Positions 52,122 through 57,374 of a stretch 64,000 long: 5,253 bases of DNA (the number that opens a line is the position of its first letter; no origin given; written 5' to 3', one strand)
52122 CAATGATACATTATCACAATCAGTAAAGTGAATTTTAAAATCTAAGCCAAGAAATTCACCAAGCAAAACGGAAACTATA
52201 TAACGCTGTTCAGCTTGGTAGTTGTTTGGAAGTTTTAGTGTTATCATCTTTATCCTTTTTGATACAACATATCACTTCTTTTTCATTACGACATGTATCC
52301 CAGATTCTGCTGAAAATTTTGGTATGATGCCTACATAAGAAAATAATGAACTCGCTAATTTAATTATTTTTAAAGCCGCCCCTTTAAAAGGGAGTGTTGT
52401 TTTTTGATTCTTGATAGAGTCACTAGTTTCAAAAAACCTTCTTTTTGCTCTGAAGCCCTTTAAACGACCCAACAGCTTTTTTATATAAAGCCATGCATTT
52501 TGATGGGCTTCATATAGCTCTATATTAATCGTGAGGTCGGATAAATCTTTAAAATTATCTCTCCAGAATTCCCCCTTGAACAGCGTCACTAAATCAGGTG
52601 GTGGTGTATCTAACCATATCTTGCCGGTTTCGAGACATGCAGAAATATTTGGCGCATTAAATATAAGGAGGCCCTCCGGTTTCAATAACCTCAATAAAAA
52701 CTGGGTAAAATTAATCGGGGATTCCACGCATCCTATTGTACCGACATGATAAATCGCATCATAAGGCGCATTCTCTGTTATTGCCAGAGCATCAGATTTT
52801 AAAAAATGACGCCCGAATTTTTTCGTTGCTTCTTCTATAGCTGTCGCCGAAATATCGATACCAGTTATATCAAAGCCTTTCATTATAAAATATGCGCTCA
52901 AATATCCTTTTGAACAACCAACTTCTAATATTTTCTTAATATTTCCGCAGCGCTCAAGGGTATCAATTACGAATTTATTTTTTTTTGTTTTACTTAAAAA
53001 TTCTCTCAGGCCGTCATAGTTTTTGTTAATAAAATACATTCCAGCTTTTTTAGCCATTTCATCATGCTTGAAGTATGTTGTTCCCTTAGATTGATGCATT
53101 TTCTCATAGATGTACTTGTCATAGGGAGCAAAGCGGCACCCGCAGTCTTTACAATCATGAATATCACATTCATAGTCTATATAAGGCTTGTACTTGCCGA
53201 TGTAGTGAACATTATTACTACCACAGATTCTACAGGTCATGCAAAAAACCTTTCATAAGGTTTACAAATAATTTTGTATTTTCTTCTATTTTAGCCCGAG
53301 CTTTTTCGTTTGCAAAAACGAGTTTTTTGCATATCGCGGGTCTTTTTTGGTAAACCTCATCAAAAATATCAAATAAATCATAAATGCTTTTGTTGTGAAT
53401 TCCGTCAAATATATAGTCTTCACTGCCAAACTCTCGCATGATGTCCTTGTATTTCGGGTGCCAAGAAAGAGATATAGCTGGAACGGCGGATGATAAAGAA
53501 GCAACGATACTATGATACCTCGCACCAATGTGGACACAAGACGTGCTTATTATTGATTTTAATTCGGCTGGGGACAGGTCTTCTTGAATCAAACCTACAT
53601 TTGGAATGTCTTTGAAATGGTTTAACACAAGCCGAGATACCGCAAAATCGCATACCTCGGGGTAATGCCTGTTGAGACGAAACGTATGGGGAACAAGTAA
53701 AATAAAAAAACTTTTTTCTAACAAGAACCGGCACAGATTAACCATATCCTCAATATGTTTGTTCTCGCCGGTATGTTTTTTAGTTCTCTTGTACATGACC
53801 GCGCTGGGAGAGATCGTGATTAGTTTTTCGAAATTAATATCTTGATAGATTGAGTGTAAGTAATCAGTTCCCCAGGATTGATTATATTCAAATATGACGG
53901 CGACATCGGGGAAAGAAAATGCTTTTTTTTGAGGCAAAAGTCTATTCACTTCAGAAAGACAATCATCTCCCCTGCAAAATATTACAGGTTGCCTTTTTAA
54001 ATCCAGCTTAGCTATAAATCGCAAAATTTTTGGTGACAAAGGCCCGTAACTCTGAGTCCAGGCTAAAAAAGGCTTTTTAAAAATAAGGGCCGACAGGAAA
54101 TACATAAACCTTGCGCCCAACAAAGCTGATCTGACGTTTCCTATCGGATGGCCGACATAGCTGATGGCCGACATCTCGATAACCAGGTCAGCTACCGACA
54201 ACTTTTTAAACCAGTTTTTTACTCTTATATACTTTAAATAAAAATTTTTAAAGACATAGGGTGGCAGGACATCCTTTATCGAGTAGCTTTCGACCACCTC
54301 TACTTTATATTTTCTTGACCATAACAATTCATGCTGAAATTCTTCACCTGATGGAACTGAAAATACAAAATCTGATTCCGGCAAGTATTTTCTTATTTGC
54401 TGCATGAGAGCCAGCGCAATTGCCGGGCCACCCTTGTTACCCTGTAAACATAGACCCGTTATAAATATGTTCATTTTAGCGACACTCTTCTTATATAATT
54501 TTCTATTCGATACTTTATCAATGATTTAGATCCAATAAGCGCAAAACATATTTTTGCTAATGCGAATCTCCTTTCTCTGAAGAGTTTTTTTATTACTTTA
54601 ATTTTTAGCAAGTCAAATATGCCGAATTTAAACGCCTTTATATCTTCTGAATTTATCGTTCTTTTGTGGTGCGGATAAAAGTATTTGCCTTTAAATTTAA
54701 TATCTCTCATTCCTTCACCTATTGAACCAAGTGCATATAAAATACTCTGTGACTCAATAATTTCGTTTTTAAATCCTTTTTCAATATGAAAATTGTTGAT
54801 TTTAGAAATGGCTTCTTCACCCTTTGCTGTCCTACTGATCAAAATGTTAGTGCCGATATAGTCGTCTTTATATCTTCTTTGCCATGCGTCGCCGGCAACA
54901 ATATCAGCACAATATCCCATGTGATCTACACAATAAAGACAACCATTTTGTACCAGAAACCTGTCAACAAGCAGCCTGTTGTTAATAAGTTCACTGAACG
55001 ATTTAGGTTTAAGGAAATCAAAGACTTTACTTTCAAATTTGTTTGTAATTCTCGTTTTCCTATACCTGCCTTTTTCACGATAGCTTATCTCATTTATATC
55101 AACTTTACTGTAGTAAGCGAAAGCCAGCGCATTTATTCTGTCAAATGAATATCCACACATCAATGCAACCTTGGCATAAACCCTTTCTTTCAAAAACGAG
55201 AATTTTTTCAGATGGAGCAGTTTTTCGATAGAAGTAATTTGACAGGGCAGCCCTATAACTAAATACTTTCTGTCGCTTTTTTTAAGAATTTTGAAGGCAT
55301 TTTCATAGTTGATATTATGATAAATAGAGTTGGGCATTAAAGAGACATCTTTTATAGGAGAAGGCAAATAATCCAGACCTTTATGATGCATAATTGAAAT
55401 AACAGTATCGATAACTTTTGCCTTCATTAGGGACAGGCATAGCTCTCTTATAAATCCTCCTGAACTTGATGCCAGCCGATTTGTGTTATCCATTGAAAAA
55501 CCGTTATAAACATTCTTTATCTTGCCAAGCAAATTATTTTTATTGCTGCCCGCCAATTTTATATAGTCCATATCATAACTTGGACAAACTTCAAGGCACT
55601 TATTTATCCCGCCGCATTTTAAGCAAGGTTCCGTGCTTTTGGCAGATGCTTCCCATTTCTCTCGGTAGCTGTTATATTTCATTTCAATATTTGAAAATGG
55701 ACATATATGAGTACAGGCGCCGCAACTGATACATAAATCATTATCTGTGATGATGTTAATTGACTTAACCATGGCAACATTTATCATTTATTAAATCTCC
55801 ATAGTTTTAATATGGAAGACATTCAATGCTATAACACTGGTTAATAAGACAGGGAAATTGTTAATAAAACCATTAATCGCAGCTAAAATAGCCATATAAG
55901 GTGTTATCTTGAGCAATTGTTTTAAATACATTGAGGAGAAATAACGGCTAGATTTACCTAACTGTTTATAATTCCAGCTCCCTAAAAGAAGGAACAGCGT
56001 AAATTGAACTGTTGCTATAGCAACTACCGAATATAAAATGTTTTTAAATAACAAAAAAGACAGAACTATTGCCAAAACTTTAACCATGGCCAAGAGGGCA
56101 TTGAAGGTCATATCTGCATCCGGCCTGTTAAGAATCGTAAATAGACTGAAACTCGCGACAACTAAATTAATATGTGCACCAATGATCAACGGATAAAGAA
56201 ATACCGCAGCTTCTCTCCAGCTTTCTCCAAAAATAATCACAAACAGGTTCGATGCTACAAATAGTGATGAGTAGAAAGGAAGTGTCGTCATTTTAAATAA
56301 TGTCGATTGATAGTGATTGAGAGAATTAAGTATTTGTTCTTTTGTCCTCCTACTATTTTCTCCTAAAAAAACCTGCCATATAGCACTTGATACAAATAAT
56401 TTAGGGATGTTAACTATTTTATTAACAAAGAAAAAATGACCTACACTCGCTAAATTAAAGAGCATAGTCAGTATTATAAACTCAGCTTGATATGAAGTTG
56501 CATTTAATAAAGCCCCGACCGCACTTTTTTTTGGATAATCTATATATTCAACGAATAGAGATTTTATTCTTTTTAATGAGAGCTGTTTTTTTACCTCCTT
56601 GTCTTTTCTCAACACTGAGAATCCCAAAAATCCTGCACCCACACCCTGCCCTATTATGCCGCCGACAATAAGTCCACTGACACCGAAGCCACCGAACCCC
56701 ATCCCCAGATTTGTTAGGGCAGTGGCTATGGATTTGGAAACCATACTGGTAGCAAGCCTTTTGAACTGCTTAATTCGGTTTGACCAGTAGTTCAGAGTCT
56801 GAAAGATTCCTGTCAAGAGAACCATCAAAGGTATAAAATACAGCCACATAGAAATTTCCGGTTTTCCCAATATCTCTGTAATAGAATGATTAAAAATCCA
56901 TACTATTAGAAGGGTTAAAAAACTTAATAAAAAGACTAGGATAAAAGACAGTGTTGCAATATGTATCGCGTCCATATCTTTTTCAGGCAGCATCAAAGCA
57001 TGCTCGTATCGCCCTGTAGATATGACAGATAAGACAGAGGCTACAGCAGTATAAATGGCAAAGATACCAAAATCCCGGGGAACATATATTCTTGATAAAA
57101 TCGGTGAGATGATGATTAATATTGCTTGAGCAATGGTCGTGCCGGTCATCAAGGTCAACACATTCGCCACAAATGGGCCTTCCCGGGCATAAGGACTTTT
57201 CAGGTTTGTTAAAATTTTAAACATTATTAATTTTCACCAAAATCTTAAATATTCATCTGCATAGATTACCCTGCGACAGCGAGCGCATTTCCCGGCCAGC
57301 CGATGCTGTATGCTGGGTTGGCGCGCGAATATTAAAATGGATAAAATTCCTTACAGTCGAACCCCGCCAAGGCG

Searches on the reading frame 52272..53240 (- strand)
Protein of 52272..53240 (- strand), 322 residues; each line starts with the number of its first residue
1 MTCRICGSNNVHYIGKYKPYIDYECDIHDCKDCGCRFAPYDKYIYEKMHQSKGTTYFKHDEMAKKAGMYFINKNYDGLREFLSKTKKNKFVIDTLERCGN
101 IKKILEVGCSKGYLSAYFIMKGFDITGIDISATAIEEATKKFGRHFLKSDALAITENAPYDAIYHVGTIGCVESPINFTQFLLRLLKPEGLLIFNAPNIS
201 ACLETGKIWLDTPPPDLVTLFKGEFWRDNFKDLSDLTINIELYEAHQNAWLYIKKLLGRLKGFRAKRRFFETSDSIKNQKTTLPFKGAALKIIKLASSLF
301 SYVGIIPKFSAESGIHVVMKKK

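Call 50: search_protein_families(library=pfam, proteins=[window:52272-53240:-], max_evalue=0.00001)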
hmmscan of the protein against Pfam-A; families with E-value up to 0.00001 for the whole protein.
window:52272-53240:- (322 aa): 5 families
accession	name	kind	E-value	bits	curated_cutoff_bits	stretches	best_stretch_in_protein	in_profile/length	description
PF13489.12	Methyltransf_23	-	7.9e-14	52.1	27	1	95-201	17-124/164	Methyltransferase domain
PF08241.18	Methyltransf_11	-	1.3e-10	42.2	21.2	1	105-194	1-95/95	Methyltransferase domain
PF13649.12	Methyltransf_25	-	2.3e-10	41.5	27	1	104-190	1-97/97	Methyltransferase domain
PF08242.18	Methyltransf_12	-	3.4e-10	41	30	1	105-192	1-98/98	Methyltransferase domain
PF13847.12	Methyltransf_31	-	7.2e-10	39.2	27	1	102-199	5-114/145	Methyltransferase domain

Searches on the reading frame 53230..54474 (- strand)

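Call 50: search_protein_families(library=pfam, proteins=[window:53230-54474:-], max_evalue=0.00001)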
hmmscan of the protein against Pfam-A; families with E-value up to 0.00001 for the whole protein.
window:53230-54474:- (414 aa): 1 family
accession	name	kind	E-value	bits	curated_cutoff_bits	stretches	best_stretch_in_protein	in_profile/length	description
PF04230.19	PS_pyruv_trans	-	1.9e-17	64.5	25.3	1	13-339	1-279/280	Polysaccharide pyruvyl transferase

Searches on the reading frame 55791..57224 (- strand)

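Call 55: search_protein_families(library=pfam, proteins=[window:55791-57224:-], max_evalue=0.001)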
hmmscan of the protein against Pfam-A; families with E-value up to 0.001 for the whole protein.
window:55791-57224:- (477 aa): 2 families
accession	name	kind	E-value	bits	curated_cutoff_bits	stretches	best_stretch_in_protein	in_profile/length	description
PF13440.11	Polysacc_synt_3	-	5.7e-23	82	23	1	42-340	1-292/293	Polysaccharide biosynthesis protein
PF01943.22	Polysacc_synt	-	3.2e-07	30.5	28.2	1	19-283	2-263/274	Polysaccharide biosynthesis protein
